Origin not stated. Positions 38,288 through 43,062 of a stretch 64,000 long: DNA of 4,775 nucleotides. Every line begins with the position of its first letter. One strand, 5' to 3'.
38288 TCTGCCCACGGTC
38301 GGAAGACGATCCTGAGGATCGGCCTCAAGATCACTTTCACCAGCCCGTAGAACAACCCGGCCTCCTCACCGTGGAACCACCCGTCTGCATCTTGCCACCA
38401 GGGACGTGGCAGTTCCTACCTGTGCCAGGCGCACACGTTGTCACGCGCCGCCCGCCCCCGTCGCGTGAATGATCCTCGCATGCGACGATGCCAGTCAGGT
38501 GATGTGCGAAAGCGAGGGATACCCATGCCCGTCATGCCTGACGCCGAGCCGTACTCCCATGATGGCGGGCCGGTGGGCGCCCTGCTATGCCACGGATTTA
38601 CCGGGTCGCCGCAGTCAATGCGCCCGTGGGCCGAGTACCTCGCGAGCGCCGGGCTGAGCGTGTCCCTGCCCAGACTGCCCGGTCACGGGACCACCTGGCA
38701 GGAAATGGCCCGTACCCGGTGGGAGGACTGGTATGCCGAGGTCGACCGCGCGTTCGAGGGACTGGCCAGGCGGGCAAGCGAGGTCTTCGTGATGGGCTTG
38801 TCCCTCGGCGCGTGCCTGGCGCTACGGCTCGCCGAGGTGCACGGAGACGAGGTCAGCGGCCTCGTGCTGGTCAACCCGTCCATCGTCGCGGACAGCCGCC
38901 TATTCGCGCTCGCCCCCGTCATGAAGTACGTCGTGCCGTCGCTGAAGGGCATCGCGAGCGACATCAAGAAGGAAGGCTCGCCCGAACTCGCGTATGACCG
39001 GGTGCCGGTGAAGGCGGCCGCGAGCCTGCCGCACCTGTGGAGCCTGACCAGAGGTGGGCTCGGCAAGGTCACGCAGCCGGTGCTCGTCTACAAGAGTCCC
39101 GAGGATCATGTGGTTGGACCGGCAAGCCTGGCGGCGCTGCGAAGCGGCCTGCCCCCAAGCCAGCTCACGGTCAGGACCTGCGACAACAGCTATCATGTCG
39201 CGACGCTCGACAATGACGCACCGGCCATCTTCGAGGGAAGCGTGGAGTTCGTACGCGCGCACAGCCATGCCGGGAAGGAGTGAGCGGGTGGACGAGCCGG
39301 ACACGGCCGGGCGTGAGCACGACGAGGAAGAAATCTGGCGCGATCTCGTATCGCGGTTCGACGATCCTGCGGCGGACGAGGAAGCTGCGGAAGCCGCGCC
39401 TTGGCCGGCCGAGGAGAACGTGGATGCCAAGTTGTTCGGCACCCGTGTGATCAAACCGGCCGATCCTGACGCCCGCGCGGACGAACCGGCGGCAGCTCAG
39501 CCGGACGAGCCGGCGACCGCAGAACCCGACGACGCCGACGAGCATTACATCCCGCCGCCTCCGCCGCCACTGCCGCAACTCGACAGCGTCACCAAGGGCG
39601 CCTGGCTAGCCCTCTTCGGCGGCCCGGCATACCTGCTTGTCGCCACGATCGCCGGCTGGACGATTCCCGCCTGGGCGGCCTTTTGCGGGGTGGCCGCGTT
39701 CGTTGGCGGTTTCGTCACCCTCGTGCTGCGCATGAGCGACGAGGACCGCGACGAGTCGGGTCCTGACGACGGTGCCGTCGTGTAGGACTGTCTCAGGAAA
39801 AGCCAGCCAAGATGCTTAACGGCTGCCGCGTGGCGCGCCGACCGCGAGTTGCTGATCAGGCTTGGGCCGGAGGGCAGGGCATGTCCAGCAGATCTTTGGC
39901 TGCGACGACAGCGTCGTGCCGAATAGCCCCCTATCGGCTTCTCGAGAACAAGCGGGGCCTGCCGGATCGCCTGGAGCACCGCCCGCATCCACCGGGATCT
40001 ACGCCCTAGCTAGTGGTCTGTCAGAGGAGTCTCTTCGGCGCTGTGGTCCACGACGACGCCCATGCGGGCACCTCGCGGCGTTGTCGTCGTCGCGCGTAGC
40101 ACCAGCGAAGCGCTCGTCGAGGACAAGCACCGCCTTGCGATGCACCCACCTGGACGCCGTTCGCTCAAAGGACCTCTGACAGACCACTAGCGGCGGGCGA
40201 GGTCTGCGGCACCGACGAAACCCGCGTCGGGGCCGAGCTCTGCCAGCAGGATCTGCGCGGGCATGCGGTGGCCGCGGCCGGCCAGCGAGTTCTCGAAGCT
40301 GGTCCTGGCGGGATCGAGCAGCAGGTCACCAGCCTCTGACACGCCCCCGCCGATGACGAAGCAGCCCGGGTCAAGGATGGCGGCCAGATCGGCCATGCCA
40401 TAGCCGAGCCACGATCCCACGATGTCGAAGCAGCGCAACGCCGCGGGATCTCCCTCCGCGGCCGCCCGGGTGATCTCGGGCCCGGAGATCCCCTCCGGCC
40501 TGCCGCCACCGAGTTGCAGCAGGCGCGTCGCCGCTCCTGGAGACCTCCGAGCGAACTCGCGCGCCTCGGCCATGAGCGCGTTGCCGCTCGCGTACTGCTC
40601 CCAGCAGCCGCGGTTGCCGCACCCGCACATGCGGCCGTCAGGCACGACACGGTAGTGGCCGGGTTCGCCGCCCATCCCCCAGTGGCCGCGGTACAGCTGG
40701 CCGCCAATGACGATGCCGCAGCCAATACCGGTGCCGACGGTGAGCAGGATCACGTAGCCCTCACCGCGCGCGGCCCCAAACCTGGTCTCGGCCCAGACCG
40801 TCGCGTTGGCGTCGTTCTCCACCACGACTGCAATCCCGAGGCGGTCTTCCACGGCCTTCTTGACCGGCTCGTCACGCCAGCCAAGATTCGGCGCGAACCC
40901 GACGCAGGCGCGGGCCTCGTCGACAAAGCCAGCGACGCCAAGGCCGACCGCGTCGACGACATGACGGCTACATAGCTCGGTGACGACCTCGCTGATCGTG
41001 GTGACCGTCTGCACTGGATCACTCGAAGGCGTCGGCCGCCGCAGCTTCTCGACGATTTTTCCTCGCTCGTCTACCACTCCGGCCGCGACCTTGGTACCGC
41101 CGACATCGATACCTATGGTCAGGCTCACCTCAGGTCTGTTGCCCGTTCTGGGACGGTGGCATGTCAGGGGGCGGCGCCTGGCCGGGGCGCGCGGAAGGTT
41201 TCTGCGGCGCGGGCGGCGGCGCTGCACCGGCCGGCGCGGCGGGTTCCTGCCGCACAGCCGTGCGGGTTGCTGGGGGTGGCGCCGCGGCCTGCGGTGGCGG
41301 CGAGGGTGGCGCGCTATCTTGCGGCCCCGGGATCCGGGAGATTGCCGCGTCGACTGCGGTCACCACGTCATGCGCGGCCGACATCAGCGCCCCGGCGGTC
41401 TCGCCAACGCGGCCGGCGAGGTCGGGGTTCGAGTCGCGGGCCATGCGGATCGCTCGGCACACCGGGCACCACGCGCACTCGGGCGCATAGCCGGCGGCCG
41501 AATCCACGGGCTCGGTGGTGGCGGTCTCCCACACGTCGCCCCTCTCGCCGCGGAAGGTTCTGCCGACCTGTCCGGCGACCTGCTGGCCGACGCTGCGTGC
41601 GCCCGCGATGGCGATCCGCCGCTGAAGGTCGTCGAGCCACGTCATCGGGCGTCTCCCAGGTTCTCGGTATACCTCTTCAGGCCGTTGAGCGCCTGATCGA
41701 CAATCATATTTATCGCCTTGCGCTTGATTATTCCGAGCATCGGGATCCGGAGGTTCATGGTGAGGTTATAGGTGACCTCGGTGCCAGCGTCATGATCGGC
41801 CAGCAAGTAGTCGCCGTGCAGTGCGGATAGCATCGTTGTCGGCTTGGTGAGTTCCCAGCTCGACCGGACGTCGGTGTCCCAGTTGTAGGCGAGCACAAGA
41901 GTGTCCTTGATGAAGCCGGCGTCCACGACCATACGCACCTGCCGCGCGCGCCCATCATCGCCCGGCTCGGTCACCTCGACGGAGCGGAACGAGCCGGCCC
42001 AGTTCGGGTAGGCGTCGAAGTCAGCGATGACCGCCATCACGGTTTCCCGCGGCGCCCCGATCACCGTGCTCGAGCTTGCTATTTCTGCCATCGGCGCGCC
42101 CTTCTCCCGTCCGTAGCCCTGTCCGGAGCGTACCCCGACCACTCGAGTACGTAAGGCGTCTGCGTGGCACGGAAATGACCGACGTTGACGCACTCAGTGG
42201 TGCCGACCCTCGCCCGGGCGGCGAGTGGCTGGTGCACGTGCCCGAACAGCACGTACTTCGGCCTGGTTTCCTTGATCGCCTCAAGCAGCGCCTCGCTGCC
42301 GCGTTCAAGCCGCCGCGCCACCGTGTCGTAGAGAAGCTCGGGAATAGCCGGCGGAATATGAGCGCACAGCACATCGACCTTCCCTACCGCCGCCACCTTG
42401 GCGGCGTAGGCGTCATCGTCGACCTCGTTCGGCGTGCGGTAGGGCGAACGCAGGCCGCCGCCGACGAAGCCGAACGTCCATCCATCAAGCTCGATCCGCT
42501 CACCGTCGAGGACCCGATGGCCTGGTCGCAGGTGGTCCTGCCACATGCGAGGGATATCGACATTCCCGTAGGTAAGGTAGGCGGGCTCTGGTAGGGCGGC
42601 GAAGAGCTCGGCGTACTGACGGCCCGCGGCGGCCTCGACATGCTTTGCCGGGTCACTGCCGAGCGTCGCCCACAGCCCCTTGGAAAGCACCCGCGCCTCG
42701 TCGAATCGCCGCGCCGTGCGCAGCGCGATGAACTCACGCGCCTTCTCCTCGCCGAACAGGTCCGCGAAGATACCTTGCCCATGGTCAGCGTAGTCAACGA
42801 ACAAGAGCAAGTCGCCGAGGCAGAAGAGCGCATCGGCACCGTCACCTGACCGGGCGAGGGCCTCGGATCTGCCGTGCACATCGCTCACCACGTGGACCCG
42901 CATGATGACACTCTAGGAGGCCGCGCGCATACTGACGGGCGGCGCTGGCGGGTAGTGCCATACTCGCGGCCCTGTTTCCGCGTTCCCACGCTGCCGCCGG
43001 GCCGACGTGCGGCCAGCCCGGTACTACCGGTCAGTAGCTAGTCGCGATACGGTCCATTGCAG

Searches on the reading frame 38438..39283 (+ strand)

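Call 7: search_protein_families(library=pfam, proteins=[window:38438-39283:+], max_evalue=0.01)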
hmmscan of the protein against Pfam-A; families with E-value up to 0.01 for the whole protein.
window:38438-39283:+ (281 aa): 3 families
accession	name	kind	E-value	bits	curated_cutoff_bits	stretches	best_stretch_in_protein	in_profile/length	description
PF12146.15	Hydrolase_4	-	2.8e-16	60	27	1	49-258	8-237/239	Serine aminopeptidase, S33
PF00561.26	Abhydrolase_1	-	8.4e-15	55.5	25.8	1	49-150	4-103/245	alpha/beta hydrolase fold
PF12697.13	Abhydrolase_6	-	9.9e-13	49.7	26.3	1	49-257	2-208/217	Alpha/beta hydrolase family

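Call 8: search_protein_families(library=ncbifam, proteins=[window:38438-39283:+], max_evalue=0.01)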
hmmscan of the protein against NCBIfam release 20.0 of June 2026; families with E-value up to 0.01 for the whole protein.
window:38438-39283:+ (281 aa): 9 families
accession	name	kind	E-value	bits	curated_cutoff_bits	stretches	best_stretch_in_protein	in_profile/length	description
NF011457.0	PRK14875.1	equivalog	1e-09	37.9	307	1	42-148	127-232/372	acetoin dehydrogenase dihydrolipoyllysine-residue acetyltransferase subunit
TIGR03695.1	menH_SHCHC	equivalog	1.5e-08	34.4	208.55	1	49-147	6-104/252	2-succinyl-6-hydroxy-2,4-cyclohexadiene-1-carboxylate synthase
NF051488.1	bifunc_PcaDC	exception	2.8e-08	33.3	390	1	75-148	41-112/375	bifunctional 3-oxoadipate enol-lactonase/4-carboxymuconolactone decarboxylase PcaDC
TIGR03101.1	hydr2_PEP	hypoth_equivalog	2.8e-07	30.3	202.75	1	65-149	49-134/266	hydrolase 2, exosortase A system-associated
TIGR01738.1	bioH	equivalog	2e-06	27.7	206.95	1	49-147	8-98/245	pimeloyl-ACP methyl ester esterase BioH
TIGR03056.1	bchO_mg_che_rel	equivalog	6.2e-06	25.4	172.55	1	44-137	28-118/278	alpha/beta fold hydrolase BchO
TIGR02427.1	protocat_pcaD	equivalog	0.00012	21.5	255.85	1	82-148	49-113/251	3-oxoadipate enol-lactonase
NF007857.0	PRK10566.1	equivalog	0.00085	19.2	201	1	49-128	31-110/249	esterase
NF008340.0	PRK11126.1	equivalog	0.003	16.8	261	1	50-141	19-106/255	2-succinyl-6-hydroxy-2,4-cyclohexadiene-1-carboxylate synthase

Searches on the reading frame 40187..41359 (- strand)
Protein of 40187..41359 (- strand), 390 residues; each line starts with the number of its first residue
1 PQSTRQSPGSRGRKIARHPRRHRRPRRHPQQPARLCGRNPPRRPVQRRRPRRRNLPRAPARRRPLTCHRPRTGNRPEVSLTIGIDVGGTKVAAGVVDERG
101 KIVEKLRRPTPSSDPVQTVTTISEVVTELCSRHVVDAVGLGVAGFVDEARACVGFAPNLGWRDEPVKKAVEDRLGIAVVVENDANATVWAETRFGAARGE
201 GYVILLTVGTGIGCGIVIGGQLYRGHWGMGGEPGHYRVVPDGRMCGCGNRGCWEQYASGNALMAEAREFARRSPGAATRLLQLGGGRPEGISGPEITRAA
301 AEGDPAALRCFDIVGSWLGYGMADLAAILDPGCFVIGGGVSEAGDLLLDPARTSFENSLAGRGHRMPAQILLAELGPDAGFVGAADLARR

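Call 75: search_protein_families(library=pfam, proteins=[window:40187-41359:-], max_evalue=0.00001)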
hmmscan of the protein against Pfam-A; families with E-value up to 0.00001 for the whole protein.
window:40187-41359:- (390 aa): 2 families
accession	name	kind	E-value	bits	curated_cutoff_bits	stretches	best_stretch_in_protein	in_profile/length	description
PF00480.26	ROK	-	4.6e-78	263.1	22.9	1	81-389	1-292/294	ROK family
PF02685.22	Glucokinase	-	9.2e-09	35.2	22.1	1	85-388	4-311/314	Glucokinase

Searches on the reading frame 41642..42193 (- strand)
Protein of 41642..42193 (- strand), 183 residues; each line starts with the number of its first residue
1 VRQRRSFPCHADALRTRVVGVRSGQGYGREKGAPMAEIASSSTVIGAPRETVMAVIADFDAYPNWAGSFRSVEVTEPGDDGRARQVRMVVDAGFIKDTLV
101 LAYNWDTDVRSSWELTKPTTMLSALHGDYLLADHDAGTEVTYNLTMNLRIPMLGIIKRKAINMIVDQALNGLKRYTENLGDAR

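Call 75: search_protein_families(library=pfam, proteins=[window:41642-42193:-], max_evalue=0.00001)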
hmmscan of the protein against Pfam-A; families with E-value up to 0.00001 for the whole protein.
window:41642-42193:- (183 aa): 2 families
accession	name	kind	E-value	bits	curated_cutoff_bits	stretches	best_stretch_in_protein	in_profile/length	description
PF10604.15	Polyketide_cyc2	-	4.3e-12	47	27.4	1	40-177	5-142/142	Polyketide cyclase / dehydrase and lipid transport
PF03364.25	Polyketide_cyc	-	1.1e-09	39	23.4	1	45-172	1-125/126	Polyketide cyclase / dehydrase and lipid transport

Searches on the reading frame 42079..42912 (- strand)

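Call 75: search_protein_families(library=pfam, proteins=[window:42079-42912:-], max_evalue=0.00001)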
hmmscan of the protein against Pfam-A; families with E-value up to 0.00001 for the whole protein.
window:42079-42912:- (277 aa): 2 families
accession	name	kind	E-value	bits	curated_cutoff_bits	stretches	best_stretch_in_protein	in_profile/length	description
PF12850.12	Metallophos_2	-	2.1e-09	38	27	0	110-250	50-138/154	Calcineurin-like phosphoesterase superfamily domain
PF00149.33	Metallophos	-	2.3e-09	38.4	21.5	1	4-229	1-191/191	Calcineurin-like phosphoesterase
